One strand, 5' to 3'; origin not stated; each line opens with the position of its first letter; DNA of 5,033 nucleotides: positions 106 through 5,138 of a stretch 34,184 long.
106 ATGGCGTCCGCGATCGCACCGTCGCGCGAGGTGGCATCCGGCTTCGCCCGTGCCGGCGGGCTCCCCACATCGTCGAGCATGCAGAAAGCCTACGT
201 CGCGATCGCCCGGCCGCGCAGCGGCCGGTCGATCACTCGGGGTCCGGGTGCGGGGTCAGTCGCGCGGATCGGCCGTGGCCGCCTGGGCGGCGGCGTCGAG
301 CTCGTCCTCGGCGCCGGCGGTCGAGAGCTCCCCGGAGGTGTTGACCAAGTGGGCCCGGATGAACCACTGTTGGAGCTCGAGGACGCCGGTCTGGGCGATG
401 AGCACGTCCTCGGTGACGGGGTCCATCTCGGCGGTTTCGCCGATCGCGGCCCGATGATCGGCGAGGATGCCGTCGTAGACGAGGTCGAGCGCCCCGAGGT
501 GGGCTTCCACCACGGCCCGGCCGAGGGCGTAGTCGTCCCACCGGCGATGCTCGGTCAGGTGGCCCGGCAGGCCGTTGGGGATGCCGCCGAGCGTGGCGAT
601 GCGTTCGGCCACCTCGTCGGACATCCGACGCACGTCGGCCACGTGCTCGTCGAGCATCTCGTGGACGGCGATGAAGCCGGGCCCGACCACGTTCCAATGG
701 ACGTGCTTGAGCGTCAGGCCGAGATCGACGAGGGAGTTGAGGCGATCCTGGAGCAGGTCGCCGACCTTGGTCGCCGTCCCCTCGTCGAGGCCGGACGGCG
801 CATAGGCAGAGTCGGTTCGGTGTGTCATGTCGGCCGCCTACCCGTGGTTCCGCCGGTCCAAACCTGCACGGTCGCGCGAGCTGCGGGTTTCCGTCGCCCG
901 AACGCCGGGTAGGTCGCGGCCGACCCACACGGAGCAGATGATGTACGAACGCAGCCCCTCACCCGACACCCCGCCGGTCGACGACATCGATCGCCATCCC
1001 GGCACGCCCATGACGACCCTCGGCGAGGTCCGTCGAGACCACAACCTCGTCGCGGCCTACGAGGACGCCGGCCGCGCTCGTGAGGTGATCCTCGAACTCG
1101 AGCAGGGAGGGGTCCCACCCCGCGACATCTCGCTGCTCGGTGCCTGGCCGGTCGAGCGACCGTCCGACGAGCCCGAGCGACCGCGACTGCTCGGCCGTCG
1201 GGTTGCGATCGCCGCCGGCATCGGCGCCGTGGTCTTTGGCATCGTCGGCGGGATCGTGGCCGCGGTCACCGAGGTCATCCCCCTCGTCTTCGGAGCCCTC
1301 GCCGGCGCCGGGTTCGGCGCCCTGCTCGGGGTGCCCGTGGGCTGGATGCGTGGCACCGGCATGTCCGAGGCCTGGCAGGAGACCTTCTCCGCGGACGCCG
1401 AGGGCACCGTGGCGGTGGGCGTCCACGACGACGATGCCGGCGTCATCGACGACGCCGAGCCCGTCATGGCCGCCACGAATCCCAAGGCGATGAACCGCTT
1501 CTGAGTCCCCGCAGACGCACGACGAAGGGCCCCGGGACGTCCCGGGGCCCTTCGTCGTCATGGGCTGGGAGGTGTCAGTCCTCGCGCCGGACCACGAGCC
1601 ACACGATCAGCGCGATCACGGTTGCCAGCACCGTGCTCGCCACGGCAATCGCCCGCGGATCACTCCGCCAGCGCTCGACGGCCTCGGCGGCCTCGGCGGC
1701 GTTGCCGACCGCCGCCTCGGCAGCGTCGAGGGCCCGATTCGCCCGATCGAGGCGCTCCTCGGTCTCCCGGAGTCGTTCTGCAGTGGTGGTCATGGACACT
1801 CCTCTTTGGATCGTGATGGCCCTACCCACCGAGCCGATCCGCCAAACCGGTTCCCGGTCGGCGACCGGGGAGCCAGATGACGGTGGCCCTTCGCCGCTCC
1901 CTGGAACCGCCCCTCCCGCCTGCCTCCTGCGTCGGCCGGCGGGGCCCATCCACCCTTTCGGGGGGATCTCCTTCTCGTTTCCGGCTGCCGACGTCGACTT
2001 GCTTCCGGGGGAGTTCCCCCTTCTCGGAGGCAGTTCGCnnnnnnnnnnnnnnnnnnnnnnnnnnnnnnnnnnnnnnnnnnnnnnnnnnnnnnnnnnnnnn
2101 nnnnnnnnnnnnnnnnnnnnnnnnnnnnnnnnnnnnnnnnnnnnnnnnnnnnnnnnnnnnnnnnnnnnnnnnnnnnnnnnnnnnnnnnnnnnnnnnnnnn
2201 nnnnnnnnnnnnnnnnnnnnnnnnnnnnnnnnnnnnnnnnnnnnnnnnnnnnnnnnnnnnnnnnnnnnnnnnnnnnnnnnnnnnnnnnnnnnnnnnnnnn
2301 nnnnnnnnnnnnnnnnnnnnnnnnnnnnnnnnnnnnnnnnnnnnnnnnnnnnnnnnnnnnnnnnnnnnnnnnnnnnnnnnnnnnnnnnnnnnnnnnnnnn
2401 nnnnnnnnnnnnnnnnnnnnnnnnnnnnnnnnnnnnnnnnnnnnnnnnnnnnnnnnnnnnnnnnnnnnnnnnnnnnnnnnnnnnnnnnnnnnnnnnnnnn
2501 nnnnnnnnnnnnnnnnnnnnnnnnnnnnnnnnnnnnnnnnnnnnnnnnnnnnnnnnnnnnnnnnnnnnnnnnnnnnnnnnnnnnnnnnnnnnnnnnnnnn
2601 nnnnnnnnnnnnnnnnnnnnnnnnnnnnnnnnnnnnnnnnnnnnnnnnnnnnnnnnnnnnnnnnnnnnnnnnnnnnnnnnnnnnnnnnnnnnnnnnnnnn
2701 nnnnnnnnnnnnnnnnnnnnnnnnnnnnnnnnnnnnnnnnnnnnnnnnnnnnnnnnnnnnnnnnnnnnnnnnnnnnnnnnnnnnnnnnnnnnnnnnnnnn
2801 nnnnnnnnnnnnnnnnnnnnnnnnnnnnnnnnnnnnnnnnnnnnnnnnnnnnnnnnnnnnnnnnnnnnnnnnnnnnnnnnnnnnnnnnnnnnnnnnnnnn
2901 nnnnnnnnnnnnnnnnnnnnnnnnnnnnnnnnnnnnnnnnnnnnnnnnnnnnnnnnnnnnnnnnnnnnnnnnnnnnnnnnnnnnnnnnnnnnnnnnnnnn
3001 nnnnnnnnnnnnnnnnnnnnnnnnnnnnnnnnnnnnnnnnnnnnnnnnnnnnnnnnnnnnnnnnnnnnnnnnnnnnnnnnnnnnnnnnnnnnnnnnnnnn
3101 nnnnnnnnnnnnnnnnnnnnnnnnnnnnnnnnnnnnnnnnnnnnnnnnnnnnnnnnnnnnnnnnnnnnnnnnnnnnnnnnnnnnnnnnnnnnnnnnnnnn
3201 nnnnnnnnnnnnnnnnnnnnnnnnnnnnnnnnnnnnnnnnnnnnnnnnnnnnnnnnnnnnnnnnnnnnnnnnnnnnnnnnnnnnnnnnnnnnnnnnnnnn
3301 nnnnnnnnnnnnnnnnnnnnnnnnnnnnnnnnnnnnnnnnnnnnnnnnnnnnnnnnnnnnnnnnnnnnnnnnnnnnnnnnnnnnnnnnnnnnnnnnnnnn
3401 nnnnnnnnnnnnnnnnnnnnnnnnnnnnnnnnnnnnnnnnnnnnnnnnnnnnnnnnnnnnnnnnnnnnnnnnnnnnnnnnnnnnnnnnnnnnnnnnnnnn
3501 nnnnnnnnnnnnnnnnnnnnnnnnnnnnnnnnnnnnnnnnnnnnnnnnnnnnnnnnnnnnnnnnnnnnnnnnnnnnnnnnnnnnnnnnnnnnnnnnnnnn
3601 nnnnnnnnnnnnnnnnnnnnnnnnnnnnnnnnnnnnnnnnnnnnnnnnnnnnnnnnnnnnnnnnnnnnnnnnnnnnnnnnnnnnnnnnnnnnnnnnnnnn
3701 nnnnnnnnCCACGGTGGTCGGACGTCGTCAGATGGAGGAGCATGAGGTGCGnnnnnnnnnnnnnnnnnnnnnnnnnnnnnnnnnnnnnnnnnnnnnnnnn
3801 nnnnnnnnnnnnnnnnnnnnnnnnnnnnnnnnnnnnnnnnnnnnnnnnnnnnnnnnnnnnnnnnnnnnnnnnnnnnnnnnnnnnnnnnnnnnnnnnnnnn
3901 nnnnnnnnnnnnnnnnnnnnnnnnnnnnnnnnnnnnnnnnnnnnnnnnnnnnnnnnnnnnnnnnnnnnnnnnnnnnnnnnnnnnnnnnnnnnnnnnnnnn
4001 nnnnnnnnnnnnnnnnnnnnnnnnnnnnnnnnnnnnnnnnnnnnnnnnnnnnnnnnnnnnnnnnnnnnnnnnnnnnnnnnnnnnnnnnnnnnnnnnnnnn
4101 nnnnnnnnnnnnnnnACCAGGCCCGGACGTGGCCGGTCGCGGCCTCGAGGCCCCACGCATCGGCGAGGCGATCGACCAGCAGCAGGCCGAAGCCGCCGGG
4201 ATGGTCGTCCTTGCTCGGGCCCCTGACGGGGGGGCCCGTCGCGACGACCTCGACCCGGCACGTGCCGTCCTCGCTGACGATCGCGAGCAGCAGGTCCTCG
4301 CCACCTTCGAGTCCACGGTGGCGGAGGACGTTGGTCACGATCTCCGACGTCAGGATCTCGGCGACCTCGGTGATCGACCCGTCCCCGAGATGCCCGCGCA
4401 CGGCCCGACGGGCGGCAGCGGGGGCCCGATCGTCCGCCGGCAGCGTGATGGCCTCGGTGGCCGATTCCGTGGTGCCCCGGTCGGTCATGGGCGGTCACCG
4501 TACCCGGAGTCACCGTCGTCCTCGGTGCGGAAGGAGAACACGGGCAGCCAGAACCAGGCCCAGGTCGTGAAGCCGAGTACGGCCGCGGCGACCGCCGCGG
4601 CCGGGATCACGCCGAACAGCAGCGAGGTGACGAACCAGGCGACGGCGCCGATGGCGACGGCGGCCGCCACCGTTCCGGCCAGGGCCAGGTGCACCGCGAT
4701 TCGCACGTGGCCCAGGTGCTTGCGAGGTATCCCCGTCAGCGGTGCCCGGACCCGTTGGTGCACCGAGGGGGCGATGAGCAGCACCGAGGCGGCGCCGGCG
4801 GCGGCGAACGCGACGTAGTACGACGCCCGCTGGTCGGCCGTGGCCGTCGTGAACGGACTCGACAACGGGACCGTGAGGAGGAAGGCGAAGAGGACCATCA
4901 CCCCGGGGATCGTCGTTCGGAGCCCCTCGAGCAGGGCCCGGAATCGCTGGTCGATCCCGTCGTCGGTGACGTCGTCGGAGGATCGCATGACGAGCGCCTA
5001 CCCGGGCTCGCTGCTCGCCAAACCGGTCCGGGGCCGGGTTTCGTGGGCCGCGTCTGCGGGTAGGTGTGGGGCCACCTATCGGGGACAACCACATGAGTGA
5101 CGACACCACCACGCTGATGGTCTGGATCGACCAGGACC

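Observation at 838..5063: Five identical copies of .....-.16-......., all intergenic and all pointing at genes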

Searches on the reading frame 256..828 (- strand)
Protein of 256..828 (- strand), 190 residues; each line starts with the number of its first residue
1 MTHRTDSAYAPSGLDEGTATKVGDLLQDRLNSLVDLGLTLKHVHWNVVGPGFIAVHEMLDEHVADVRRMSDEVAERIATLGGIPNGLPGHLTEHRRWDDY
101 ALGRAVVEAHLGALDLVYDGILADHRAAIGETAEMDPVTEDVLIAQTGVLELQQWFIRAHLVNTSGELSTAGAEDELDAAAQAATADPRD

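Call 6: search_protein_families(library=pfam, proteins=[window:256-828:-], max_evalue=0.01)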
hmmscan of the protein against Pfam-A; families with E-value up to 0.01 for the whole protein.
window:256-828:- (190 aa): 1 family
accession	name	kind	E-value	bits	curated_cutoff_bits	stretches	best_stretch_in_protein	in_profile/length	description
PF00210.30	Ferritin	-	2.9e-19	69.9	24.5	1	24-164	2-139/142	Ferritin-like domain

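Call 11: search_protein_families(library=ncbifam, proteins=[window:256-828:-], max_evalue=0.1)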
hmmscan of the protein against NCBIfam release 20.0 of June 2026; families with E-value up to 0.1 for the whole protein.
window:256-828:- (190 aa): 3 families
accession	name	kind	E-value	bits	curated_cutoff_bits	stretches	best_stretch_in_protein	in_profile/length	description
NF006975.0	PRK09448.1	equivalog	1.6e-26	93.4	114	1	5-161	12-166/168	DNA starvation/stationary phase protection protein Dps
NF041388.1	DNAstvprot_Halo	equivalog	7.8e-13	48.7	170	1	13-95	15-97/171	DNA starvation/stationary phase protection protein DpsA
NF052461.1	DNAProtecDpsACyan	equivalog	9.9e-09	35.1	300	1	11-97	17-103/176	DNA starvation/stress protection protein DpsA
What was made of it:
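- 256..828 (-): dps (target gene). Pfam Ferritin and NCBIfam Dps (calls 6, 11).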

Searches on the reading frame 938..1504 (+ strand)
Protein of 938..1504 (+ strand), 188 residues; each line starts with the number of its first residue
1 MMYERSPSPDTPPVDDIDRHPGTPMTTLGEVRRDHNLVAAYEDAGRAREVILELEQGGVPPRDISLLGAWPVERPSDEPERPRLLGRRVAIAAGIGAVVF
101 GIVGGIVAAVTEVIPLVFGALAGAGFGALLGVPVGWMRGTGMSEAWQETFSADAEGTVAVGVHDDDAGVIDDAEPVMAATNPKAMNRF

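Call 6: search_protein_families(library=pfam, proteins=[window:938-1504:+], max_evalue=0.01)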
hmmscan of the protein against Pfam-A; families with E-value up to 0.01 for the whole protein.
window:938-1504:+ (188 aa): 0 families

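Call 11: search_protein_families(library=ncbifam, proteins=[window:938-1504:+], max_evalue=0.1)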
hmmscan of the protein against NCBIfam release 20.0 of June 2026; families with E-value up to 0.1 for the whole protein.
window:938-1504:+ (188 aa): 0 families

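Call 44: search_protein_families(library=pfam, max_evalue=1, proteins=[window:938-1504:+])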
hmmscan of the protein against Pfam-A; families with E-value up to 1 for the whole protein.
window:938-1504:+ (188 aa): 0 families
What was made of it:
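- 938..1504 (+): The 188-aa target gene, which matches no family. It has an N-terminal segment that, by eye, resembles YflT/general stress protein 17M, and a Gly-rich membrane segment. No Pfam hit (calls 6, 44).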

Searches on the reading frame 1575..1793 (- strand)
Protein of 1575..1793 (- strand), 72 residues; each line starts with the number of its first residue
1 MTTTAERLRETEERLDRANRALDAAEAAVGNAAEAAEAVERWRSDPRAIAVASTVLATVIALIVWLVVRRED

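Call 6: search_protein_families(library=pfam, proteins=[window:1575-1793:-], max_evalue=0.01)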
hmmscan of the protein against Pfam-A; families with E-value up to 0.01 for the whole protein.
window:1575-1793:- (72 aa): 0 families

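Call 11: search_protein_families(library=ncbifam, proteins=[window:1575-1793:-], max_evalue=0.1)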
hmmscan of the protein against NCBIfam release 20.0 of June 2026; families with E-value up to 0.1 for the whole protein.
window:1575-1793:- (72 aa): 2 families
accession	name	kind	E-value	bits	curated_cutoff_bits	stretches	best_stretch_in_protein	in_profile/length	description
NF005606.0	PRK07352.1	equivalog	0.013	15.3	137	1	5-56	57-107/175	F0F1 ATP synthase subunit B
NF001847.0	PRK00571.1-4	equivalog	0.065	12.9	135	1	16-63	81-128/139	F0F1 ATP synthase subunit epsilon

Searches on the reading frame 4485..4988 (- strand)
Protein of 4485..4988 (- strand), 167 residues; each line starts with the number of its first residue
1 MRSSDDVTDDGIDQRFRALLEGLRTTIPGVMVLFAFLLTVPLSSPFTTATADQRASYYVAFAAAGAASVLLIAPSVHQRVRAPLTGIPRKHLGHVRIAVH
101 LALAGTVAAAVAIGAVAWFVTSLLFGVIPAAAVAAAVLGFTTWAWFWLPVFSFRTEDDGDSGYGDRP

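Call 6: search_protein_families(library=pfam, proteins=[window:4485-4988:-], max_evalue=0.01)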
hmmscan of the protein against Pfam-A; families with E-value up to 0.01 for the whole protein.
window:4485-4988:- (167 aa): 1 family
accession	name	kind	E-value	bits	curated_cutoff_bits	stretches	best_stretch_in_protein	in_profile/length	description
PF19853.4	DUF6328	-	3.8e-21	76.1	26.3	1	11-149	7-142/142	Family of unknown function (DUF6328)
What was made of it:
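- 4485..4988 (-): DUF6328 membrane protein (target gene). Pfam PF19853 (call 6).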

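Call 11: search_protein_families(library=ncbifam, proteins=[window:4485-4988:-], max_evalue=0.1)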
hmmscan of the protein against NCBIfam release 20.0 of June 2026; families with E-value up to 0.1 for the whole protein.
window:4485-4988:- (167 aa): 0 families

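Call 32: find_related_loci(query=window:4485-4988:-, collection=metagenome_contigs, flank=6000)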
Query window:4485-4988:- (167 aa) in metagenome_contigs; peptide patterns used: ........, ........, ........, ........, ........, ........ (x = any residue, [..] = any of these).
430 stretches matched a pattern; 5 encode a relative of the query (tblastn E <= 1e-3); 5 distinct loci.
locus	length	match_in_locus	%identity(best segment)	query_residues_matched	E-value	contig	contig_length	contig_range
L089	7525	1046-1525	49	8-167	3e-46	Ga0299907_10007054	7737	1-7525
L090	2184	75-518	53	9-156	6e-46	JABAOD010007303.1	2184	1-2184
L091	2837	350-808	64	6-158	2e-43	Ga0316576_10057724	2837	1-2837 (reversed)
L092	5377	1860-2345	46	1-162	3e-39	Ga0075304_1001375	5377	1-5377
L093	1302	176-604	40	5-151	2e-21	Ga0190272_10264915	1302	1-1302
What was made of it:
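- Tried and rejected: The one metagenome scan, run with DUF6328, gave only 5 loci (call 32).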
